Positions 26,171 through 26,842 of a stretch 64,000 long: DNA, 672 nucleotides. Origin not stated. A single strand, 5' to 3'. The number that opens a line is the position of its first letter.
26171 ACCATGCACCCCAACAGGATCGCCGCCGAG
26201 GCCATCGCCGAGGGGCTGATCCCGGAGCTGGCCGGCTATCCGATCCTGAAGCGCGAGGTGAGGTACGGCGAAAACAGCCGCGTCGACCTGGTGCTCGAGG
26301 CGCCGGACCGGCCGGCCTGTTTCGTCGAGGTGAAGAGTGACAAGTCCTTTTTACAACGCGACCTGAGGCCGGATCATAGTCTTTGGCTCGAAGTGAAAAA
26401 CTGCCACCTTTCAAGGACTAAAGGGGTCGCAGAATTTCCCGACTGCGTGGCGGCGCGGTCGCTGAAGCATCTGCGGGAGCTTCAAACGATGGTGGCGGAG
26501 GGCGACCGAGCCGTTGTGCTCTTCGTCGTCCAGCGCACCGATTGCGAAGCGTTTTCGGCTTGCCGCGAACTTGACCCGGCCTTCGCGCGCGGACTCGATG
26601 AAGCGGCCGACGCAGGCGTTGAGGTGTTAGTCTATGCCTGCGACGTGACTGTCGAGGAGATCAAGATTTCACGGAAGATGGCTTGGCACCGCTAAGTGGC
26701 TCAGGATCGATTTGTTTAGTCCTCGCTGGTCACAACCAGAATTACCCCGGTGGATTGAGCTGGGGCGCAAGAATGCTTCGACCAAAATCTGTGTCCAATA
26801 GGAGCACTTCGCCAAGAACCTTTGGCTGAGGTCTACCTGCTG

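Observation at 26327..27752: sfsA carries a surrogate 3-prime end; the original 3-prime third is retained 1 kb downstream, with an orphan gene in between (e14/icd-like architecture, no integrase)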

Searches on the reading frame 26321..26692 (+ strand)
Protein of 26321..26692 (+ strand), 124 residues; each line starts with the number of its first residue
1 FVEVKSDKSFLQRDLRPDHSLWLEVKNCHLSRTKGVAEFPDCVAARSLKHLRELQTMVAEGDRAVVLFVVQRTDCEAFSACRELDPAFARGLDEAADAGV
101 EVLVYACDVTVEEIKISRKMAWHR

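Call 22: find_homologous_proteins(query=window:26321-26692:+)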
Query window:26321-26692:+ (124 aa): 332 proteins with E <= 0.001 among 375 candidates; the best 120 are listed.
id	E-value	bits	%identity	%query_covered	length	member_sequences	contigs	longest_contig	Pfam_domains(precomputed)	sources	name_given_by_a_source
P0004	3.9e-55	203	75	98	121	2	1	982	PF03749.20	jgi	-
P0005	8.2e-54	199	73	100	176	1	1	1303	PF03749.20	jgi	jgi:sugar fermentation stimulation protein A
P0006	2.4e-52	194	76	92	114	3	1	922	PF03749.20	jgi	jgi:sugar fermentation stimulation protein A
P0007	4.1e-51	190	69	100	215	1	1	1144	PF03749.20,PF17746.8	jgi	jgi:sugar fermentation stimulation protein A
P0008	6.5e-51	190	73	94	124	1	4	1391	PF03749.20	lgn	-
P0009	1.3e-49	185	80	83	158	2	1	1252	PF03749.20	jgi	jgi:sugar fermentation stimulation protein A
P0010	1.0e-48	183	80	81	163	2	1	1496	PF03749.20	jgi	-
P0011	8.0e-48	180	77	83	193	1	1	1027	PF03749.20,PF17746.8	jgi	jgi:sugar fermentation stimulation protein A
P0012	3.4e-47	178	80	81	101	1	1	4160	PF03749.20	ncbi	ncbi:DNA/RNA nuclease SfsA, partial [Phenylobacterium aquaticum]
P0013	4.7e-47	177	70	93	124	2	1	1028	PF03749.20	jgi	jgi:sugar fermentation stimulation protein A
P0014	5.2e-47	177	73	87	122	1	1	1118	PF03749.20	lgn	-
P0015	2.3e-46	175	72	87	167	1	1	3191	PF03749.20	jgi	jgi:sugar fermentation stimulation protein A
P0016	1.1e-45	173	72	93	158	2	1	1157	PF03749.20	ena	-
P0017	1.2e-45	173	70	93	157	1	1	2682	PF03749.20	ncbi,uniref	ncbi:MAG: DNA/RNA nuclease SfsA, partial [Phenylobacterium sp.]|uniref:DNA/RNA nuclease SfsA n=1 Tax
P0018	4.3e-45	171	69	91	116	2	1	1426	PF03749.20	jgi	jgi:sugar fermentation stimulation protein A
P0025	4.0e-43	165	70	85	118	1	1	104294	PF03749.20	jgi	jgi:sugar fermentation stimulation protein A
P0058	1.7e-40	156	68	81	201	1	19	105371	PF03749.20,PF17746.8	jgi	jgi:sugar fermentation stimulation protein A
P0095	5.8e-39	151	66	81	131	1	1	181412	PF03749.20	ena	-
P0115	6.7e-38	148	69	81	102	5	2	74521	PF03749.20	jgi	jgi:sugar fermentation stimulation protein A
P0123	1.6e-37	146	67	79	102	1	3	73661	PF03749.20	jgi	jgi:sugar fermentation stimulation protein A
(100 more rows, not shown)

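Call 23: find_related_loci(query=window:26321-26692:+, collection=viral_contigs, flank=10000)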
Query window:26321-26692:+ (124 aa) in viral_contigs; peptide patterns used: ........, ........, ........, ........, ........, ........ (x = any residue, [..] = any of these).
41 stretches matched a pattern, but none encodes a relative of the query by tblastn (E <= 1e-3).

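Call 24: find_encoding_contigs(protein=P0025, flank=10000, max_places=3)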
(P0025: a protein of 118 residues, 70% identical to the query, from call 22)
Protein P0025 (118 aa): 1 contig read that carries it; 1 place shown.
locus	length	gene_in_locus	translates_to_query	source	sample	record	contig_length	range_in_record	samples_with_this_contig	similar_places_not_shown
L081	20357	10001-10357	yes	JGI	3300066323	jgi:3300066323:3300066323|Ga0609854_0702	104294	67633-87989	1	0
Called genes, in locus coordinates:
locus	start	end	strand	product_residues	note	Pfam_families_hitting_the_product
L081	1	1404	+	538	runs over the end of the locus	PF00990:GGDEF (weak), PF00563:EAL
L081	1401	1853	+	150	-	-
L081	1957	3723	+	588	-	PF00069:Pkinase, PF01636:APH (faint), PF07714:PK_Tyr_Ser-Thr, PF00672:HAMP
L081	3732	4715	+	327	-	PF16697:Yop-YscD_cpl, PF00498:FHA, PF20232:T6SS_FHA_C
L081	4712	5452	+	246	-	PF00481:PP2C, PF13672:PP2C_2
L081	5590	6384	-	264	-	-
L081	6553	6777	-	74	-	-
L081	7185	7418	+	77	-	PF08281:Sigma70_r4_2 (weak), PF00196:GerE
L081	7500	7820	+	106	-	-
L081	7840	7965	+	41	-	-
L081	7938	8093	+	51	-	-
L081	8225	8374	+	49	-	-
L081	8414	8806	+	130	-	PF13560:HTH_31, PF01381:HTH_3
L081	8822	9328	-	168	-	PF24102:FLAD1_M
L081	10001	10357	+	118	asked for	PF03749:SfsA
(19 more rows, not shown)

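Call 25: find_encoding_contigs(protein=P0095, flank=10000, max_places=3)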
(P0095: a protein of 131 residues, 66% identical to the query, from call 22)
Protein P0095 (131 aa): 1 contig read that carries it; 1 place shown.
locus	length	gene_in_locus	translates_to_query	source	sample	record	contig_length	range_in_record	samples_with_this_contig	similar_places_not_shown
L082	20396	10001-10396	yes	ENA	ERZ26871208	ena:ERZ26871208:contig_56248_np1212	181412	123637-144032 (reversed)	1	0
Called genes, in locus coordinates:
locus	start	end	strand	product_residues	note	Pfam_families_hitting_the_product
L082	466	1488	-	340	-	-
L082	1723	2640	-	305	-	-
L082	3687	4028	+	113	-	-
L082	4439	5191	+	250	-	-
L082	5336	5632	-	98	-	PF07589:PEP_exosort_dom (weak)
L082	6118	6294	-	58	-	-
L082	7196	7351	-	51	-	-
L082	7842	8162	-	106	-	-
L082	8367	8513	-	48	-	-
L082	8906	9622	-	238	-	PF00994:MoCF_biosynth, PF24102:FLAD1_M (faint)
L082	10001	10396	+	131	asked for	PF03749:SfsA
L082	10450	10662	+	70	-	-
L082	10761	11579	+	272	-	PF00557:Peptidase_M24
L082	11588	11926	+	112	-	-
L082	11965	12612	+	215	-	-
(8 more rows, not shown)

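Call 32: find_encoding_contigs(protein=P0123, flank=10000, max_places=4)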
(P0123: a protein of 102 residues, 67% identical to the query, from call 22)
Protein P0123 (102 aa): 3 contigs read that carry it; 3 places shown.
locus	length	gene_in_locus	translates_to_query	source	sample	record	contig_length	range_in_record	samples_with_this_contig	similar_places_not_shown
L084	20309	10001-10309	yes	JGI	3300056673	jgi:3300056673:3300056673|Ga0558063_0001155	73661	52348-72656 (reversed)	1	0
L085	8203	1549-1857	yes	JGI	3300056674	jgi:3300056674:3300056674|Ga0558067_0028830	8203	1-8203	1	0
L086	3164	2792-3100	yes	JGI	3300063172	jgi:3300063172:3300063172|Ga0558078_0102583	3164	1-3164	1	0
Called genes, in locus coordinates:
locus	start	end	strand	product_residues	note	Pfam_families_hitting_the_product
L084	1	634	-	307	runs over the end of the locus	PF22560:GMT-wHTH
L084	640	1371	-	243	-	PF07505:DUF5131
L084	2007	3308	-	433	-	-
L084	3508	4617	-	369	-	-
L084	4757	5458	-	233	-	PF01656:CbiA (weak), PF09140:MipZ (faint), PF10609:ParA (faint), PF13614:AAA_31 (faint)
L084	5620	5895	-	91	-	-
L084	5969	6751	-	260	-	PF00994:MoCF_biosynth, PF24102:FLAD1_M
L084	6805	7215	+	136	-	-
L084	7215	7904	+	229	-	PF17746:SfsA_N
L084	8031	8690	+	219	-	PF17746:SfsA_N, PF03749:SfsA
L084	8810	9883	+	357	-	-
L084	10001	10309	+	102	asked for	PF03749:SfsA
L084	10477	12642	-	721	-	PF02897:Peptidase_S9_N, PF02129:Peptidase_S15 (faint), PF00326:Peptidase_S9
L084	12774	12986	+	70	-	-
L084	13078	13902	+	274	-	PF00557:Peptidase_M24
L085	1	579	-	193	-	?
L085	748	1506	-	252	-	PF00239:Resolvase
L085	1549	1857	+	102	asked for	PF03749:SfsA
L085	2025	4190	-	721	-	PF02897:Peptidase_S9_N, PF02129:Peptidase_S15 (faint), PF00326:Peptidase_S9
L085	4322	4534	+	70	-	-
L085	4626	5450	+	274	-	PF00557:Peptidase_M24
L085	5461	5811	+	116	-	-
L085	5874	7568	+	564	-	-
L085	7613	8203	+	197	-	?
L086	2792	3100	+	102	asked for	PF03749:SfsA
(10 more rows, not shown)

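Call 33: find_encoding_contigs(protein=P0115, flank=10000, max_places=4)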
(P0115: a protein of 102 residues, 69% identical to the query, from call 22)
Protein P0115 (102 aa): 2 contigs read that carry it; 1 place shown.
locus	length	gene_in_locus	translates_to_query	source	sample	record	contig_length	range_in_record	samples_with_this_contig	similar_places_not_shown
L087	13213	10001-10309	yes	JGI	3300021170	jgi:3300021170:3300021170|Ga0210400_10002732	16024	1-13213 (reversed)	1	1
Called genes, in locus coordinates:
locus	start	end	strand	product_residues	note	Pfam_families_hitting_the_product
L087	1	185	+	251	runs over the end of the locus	-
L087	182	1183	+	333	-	-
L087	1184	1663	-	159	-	PF01346:FKBP_N (weak), PF00254:FKBP_C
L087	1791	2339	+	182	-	PF00072:Response_reg (weak)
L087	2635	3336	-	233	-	-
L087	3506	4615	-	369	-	-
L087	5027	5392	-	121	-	-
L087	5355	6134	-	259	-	PF00994:MoCF_biosynth, PF24102:FLAD1_M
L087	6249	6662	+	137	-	-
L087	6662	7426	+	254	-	PF17746:SfsA_N, PF03749:SfsA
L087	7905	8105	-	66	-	-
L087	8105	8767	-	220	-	PF00239:Resolvase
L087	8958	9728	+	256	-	-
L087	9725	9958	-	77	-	PF00239:Resolvase (weak)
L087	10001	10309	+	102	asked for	PF03749:SfsA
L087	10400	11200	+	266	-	-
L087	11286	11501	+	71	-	-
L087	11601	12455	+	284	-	-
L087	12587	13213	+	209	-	?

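Call 36: find_homologous_proteins(query=L085:751-1506:-)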
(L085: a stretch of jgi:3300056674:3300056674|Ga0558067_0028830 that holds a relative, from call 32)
Query L085:751-1506:- (252 aa): 69 proteins with E <= 0.001 among 973 candidates.
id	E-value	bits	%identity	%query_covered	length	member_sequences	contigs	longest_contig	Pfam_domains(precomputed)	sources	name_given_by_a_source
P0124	1.2e-104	367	80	87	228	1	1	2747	PF00239.27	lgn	-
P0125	3.1e-93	330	74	88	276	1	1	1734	PF07508.20,PF00239.27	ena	-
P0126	8.9e-63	230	54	83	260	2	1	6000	PF00239.27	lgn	-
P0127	1.7e-60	223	68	69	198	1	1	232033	PF00239.27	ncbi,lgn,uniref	ncbi:MAG: recombinase family protein [Phenylobacterium sp.]|uniref:recombinase family protein n=1 Ta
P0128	3.9e-58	215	52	83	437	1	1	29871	PF07508.20,PF13408.13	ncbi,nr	ncbi:MAG TPA: recombinase family protein, partial [Caulobacteraceae bacterium]|nr:recombinase family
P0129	1.4e-49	187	45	90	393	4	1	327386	PF07508.20,PF00239.27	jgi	jgi:DNA invertase Pin-like site-specific DNA recombinase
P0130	4.7e-47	179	91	39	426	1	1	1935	PF07508.20,PF13408.13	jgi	jgi:hypothetical protein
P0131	7.0e-47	178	51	69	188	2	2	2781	PF00239.27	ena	-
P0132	7.8e-44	168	43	88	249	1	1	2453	PF07508.20,PF00239.27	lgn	-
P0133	3.0e-42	163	44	81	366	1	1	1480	PF07508.20,PF00239.27,PF13408.13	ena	-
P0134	1.7e-41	160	45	81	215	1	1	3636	PF00239.27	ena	-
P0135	2.1e-39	154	41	83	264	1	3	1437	PF07508.20,PF00239.27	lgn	-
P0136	5.9e-39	152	41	90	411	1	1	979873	PF07508.20,PF00239.27,PF13408.13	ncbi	-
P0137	1.4e-38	151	40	86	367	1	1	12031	PF07508.20,PF00239.27,PF13408.13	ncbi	-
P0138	7.1e-38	149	41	88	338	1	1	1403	PF07508.20,PF00239.27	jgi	jgi:DNA invertase Pin-like site-specific DNA recombinase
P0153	6.4e-34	136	70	37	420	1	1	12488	PF07508.20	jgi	jgi:hypothetical protein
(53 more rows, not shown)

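Call 37: find_encoding_contigs(protein=P0153, flank=10000, max_places=3)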
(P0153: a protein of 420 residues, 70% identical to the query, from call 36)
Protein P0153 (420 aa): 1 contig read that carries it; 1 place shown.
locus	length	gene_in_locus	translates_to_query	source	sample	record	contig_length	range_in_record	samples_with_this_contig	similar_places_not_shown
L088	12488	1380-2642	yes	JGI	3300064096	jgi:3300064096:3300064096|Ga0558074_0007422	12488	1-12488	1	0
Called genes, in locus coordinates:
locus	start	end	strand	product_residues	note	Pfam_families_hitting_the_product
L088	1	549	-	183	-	PF07589:PEP_exosort_dom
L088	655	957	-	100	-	PF03749:SfsA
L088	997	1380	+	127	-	PF00239:Resolvase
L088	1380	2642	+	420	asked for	PF07508:Recombinase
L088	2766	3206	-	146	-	-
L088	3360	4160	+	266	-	-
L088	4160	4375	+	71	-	-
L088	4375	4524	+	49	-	-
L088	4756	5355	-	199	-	-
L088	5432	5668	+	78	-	-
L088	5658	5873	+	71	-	-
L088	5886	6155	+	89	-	-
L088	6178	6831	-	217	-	-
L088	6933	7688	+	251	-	PF00239:Resolvase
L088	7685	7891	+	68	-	-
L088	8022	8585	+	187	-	-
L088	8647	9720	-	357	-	-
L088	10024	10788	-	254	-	PF17746:SfsA_N, PF03749:SfsA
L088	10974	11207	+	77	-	-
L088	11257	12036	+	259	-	PF00994:MoCF_biosynth, PF24102:FLAD1_M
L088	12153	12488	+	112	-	?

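Call 38: find_encoding_contigs(protein=P0128, flank=10000, max_places=3)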
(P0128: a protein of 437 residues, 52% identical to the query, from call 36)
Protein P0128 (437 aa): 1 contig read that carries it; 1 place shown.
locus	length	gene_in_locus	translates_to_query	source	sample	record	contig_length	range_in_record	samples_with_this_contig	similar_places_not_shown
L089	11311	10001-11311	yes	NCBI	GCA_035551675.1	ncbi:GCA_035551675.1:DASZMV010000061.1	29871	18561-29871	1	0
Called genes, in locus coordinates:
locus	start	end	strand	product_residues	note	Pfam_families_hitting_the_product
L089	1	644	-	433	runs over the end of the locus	PF00206:Lyase_1, PF10397:ADSL_C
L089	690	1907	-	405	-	PF00083:Sugar_tr, PF07690:MFS_1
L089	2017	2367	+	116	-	-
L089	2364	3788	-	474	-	PF03137:OATP (faint), PF07690:MFS_1, PF00083:Sugar_tr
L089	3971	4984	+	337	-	PF00487:FA_desaturase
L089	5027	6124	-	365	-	PF04909:Amidohydro_2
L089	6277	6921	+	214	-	PF02798:GST_N (weak), PF13417:GST_N_3, PF13409:GST_N_2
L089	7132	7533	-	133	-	PF13366:PDDEXK_3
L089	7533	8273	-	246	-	PF20582:UPF0758_N (weak), PF04002:RadC, PF14464:Prok-JAB (weak)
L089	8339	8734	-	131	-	PF03625:DUF302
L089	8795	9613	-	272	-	PF00557:Peptidase_M24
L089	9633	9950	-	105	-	PF03749:SfsA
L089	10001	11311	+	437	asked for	PF07508:Recombinase, PF13408:Zn_ribbon_recom (weak)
